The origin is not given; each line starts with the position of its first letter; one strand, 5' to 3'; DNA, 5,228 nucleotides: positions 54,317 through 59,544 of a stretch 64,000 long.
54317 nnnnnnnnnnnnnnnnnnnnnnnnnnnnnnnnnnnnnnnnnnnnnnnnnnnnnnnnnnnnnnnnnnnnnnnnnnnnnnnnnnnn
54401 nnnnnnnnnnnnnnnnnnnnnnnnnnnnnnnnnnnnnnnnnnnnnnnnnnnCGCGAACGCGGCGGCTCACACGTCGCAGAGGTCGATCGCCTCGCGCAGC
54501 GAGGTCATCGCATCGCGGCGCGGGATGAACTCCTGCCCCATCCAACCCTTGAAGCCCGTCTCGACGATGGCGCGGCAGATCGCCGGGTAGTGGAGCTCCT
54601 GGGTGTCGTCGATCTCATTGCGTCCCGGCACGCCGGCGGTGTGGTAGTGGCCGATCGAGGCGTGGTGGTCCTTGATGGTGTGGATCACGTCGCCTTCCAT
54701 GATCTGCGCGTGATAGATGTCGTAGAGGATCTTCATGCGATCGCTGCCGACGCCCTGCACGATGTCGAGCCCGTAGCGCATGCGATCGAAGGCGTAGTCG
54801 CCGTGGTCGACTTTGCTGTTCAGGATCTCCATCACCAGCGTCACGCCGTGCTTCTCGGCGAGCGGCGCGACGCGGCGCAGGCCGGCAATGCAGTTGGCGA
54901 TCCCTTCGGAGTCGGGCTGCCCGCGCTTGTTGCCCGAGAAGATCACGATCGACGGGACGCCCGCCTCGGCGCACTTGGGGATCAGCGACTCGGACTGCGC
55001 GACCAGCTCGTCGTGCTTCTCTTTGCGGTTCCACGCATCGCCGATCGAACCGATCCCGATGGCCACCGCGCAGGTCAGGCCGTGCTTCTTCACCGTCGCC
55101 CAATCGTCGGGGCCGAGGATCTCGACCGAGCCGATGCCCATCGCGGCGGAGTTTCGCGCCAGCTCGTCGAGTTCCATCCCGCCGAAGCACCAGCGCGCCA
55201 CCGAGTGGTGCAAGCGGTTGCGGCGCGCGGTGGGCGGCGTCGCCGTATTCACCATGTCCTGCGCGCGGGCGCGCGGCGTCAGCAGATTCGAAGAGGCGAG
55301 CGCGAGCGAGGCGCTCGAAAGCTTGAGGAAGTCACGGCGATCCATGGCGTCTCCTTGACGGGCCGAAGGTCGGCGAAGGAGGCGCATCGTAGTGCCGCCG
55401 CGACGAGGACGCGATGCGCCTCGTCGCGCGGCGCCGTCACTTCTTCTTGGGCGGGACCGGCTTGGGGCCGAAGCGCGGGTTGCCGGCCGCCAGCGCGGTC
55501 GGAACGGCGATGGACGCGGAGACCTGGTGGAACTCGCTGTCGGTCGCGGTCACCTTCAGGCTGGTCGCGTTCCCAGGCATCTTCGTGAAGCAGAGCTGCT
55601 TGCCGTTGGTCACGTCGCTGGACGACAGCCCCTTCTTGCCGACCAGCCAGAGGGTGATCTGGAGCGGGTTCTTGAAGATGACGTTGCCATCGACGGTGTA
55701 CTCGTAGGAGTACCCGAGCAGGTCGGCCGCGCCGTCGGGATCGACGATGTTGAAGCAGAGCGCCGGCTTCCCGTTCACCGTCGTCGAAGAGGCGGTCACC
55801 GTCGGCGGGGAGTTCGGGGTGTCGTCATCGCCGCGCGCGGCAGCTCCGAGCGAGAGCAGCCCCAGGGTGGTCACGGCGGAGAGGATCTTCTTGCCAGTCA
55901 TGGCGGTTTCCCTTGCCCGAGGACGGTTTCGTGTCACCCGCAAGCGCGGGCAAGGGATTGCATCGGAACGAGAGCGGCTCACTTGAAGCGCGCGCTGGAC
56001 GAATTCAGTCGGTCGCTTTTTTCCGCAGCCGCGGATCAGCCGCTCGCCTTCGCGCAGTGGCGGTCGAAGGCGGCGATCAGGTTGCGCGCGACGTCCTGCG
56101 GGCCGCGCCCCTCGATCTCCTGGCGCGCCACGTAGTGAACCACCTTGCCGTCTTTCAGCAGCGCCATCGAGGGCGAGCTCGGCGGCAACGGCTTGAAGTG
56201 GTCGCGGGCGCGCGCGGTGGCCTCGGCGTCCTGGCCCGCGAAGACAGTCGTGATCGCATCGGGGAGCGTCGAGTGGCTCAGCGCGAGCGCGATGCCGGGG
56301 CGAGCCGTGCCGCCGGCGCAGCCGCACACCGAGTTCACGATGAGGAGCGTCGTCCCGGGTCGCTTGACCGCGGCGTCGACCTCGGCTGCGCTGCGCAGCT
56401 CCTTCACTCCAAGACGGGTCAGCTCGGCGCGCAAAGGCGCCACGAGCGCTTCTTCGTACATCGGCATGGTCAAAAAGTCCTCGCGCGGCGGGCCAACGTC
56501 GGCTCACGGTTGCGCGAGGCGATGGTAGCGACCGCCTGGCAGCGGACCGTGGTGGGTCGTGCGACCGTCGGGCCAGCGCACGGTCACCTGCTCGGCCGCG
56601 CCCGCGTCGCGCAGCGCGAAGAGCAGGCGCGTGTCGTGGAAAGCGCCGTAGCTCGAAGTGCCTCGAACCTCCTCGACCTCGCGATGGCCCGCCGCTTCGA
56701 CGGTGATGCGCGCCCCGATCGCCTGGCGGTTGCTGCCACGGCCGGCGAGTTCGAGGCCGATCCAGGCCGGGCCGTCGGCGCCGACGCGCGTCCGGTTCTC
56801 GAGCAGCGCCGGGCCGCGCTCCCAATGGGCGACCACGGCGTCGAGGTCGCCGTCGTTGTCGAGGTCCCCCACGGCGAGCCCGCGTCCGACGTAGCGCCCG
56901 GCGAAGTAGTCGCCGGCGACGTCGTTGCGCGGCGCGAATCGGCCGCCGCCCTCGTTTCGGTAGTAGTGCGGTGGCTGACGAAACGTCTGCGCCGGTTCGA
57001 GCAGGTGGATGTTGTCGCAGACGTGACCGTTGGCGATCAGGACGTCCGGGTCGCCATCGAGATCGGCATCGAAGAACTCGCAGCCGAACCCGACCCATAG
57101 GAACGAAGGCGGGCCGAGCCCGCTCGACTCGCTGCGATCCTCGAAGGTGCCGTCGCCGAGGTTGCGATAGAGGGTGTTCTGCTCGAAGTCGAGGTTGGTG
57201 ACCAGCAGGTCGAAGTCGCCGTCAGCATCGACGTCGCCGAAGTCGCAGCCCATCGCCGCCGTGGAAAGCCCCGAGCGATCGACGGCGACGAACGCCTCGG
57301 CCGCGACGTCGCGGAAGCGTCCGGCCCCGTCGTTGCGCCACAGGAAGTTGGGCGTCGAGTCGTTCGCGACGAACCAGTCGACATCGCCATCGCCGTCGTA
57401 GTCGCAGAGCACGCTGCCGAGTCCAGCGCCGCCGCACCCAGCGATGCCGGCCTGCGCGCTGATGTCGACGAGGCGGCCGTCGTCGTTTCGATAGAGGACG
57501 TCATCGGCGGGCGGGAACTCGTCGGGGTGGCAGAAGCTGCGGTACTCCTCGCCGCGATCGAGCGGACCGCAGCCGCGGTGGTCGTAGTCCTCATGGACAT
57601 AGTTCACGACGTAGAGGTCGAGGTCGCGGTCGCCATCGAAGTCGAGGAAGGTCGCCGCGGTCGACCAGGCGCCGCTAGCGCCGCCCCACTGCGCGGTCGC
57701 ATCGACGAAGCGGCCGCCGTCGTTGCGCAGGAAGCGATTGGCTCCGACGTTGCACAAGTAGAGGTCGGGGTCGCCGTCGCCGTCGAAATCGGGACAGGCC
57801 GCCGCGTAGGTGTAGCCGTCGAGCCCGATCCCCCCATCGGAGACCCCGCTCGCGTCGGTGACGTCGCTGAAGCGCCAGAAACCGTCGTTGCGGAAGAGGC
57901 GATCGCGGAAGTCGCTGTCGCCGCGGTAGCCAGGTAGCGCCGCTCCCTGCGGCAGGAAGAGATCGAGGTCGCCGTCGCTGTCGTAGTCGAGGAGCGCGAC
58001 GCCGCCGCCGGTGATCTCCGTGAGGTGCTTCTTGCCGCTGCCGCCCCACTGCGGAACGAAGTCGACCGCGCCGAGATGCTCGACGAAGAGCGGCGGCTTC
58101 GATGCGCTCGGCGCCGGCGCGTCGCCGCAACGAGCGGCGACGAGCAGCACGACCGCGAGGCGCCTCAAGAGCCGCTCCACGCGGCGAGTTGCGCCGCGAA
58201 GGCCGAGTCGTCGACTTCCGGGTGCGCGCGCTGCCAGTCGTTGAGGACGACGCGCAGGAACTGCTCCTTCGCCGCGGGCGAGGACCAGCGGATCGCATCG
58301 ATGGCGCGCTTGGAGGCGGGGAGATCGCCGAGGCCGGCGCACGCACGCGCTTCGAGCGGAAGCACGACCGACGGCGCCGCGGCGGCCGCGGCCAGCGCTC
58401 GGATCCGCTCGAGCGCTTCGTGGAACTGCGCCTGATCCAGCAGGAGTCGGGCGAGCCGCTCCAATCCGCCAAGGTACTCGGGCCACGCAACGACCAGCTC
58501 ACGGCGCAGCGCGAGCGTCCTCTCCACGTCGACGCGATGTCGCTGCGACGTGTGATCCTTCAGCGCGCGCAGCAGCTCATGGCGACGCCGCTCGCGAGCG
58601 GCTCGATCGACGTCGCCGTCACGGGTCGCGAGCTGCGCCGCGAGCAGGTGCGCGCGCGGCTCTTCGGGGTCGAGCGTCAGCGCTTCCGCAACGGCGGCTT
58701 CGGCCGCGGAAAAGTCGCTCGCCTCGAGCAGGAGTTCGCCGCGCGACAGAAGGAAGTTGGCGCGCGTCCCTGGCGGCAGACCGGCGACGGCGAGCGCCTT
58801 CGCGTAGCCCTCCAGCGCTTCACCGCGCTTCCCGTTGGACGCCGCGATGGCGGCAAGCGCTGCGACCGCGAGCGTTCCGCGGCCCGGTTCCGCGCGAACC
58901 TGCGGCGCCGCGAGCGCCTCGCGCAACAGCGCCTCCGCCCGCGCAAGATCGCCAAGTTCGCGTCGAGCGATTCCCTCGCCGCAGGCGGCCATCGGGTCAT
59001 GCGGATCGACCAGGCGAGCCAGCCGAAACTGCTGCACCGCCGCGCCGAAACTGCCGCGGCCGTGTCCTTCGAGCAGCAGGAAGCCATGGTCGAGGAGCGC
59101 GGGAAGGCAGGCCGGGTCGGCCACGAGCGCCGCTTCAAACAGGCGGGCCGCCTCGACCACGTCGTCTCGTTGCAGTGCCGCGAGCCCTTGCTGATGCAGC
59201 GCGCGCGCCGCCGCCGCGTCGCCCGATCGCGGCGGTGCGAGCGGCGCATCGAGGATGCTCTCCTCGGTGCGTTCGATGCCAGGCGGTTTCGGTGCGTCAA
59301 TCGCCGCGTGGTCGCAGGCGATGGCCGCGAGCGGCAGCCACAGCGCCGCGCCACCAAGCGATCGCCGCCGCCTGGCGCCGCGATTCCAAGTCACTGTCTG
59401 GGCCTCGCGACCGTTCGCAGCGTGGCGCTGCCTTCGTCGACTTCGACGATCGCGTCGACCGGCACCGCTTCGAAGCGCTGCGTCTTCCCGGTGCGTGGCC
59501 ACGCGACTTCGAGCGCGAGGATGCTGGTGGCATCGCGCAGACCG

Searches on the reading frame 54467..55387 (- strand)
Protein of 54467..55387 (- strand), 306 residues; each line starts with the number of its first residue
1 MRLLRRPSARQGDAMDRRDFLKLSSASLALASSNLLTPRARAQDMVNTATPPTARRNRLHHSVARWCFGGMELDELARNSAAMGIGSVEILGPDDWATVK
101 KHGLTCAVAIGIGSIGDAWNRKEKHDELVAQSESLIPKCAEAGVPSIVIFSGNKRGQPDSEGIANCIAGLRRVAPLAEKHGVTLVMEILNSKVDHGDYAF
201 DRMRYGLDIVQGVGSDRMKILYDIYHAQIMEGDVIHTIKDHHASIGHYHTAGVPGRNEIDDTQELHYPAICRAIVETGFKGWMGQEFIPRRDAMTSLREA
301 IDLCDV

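Call 74: search_protein_families(library=pfam, proteins=[window:54467-55387:-], max_evalue=0.001)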
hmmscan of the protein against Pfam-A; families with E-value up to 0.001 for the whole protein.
window:54467-55387:- (306 aa): 1 family
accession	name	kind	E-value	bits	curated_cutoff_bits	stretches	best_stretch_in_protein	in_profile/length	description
PF01261.30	AP_endonuc_2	-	9.1e-28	98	31.1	1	98-302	36-244/249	Xylose isomerase-like TIM barrel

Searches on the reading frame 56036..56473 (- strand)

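Call 74: search_protein_families(library=pfam, proteins=[window:56036-56473:-], max_evalue=0.001)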
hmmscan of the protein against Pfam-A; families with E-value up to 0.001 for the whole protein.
window:56036-56473:- (145 aa): 1 family
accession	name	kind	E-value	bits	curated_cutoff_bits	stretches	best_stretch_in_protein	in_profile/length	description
PF06491.16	Disulph_isomer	-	2.1e-55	187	25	1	6-140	1-136/136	Disulphide isomerase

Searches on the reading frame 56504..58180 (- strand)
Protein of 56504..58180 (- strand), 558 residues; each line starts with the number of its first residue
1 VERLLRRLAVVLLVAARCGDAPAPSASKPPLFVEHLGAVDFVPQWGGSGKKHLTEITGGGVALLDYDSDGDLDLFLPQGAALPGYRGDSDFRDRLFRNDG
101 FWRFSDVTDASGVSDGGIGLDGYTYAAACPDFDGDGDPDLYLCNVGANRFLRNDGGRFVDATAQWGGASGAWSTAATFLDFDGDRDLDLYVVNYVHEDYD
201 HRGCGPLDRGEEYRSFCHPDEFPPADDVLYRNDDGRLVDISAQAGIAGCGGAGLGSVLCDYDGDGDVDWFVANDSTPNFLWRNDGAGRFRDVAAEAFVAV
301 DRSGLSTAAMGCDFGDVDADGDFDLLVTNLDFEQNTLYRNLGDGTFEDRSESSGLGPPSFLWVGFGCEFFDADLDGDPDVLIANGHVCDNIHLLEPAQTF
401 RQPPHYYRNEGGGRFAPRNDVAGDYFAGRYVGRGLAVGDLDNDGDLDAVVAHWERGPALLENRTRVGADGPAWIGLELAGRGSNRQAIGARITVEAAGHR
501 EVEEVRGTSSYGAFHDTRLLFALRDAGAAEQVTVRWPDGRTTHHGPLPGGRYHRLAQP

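Call 74: search_protein_families(library=pfam, proteins=[window:56504-58180:-], max_evalue=0.001)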
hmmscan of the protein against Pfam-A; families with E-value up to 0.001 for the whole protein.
window:56504-58180:- (558 aa): 3 families
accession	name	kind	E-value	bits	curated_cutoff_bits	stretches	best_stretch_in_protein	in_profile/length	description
PF13517.12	FG-GAP_3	-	4.9e-39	133.2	26.9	4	131-191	1-61/61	FG-GAP-like repeat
PF07593.17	UnbV_ASPIC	-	1e-12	48.2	23.4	1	487-551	1-65/68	ASPIC and UnbV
PF01839.29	FG-GAP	-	1.9e-06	28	22.1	0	127-141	6-19/37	FG-GAP repeat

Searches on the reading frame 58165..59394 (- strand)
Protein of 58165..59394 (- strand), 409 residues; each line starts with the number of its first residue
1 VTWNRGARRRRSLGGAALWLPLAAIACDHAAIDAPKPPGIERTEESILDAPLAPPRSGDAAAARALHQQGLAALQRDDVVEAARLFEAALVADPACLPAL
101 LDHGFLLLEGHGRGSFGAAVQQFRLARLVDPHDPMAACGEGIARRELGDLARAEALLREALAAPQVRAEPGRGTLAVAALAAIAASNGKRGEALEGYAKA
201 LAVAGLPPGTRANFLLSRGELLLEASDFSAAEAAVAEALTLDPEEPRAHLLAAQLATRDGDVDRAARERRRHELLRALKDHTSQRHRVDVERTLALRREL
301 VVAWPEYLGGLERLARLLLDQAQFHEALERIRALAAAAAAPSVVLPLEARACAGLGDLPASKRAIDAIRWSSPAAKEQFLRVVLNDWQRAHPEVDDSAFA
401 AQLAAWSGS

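Call 74: search_protein_families(library=pfam, proteins=[window:58165-59394:-], max_evalue=0.001)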
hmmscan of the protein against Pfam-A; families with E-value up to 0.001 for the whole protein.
window:58165-59394:- (409 aa): 5 families
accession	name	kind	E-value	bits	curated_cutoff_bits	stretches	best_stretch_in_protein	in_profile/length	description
PF13432.12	TPR_16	-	1.7e-09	38.3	32.7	1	218-266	3-51/65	Tetratricopeptide repeat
PF07719.23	TPR_2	-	2.6e-07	30.7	27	0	63-95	1-33/34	Tetratricopeptide repeat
PF13428.12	TPR_14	-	3.1e-05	24.7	23.5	0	214-255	3-44/44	Tetratricopeptide repeat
PF13424.12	TPR_12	-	0.00012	22.7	30.1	0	177-242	5-75/77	Tetratricopeptide repeat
PF14559.12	TPR_19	-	0.00042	21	25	1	222-266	1-45/68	Tetratricopeptide repeat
